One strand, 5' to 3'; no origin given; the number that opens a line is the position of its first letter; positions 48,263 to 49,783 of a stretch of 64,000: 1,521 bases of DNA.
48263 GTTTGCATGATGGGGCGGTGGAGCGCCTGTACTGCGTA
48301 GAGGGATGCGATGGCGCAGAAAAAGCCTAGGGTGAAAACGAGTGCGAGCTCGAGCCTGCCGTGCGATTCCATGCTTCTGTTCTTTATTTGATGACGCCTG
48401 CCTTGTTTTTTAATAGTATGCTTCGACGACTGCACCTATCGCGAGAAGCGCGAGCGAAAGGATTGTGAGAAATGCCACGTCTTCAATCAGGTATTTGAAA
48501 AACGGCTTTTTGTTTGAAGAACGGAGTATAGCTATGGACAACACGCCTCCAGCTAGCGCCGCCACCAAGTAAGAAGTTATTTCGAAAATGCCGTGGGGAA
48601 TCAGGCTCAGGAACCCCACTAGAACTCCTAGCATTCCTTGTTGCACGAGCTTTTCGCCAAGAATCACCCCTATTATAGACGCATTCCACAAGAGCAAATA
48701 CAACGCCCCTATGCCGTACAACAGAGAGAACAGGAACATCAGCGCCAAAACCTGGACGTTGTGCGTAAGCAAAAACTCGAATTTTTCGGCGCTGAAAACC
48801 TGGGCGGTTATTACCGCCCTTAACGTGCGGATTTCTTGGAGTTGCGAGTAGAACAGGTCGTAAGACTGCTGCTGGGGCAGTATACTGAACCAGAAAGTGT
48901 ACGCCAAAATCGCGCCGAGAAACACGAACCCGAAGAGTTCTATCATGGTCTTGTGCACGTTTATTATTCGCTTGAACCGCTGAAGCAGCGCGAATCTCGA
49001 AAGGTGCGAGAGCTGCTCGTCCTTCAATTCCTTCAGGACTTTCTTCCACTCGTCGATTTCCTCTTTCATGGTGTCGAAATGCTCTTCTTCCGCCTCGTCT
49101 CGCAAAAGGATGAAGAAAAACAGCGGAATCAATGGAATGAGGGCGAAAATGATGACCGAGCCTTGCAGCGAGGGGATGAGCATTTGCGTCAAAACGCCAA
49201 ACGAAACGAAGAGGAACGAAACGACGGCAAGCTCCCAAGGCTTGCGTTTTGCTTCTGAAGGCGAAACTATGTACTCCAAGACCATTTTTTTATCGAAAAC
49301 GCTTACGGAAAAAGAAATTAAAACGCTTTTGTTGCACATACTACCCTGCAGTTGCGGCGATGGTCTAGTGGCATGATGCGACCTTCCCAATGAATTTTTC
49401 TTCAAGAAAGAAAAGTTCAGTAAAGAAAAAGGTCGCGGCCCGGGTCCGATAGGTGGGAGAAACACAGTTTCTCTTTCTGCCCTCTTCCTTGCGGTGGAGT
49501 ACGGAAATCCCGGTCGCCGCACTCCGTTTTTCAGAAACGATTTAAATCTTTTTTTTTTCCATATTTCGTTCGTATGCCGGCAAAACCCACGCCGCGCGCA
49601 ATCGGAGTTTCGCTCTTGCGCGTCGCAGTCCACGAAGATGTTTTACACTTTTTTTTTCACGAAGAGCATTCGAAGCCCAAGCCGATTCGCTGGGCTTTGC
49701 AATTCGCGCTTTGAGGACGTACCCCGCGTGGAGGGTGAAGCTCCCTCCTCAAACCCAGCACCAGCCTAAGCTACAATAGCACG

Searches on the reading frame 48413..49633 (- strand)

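Call 94: search_protein_families(library=pfam, proteins=[window:48413-49633:-], max_evalue=0.01)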
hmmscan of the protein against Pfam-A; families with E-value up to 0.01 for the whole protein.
window:48413-49633:- (407 aa): 1 family
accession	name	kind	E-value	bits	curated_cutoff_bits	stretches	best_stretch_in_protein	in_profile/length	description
PF01944.22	SpoIIM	-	2e-18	67.3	26.9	1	236-406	8-160/163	Stage II sporulation protein M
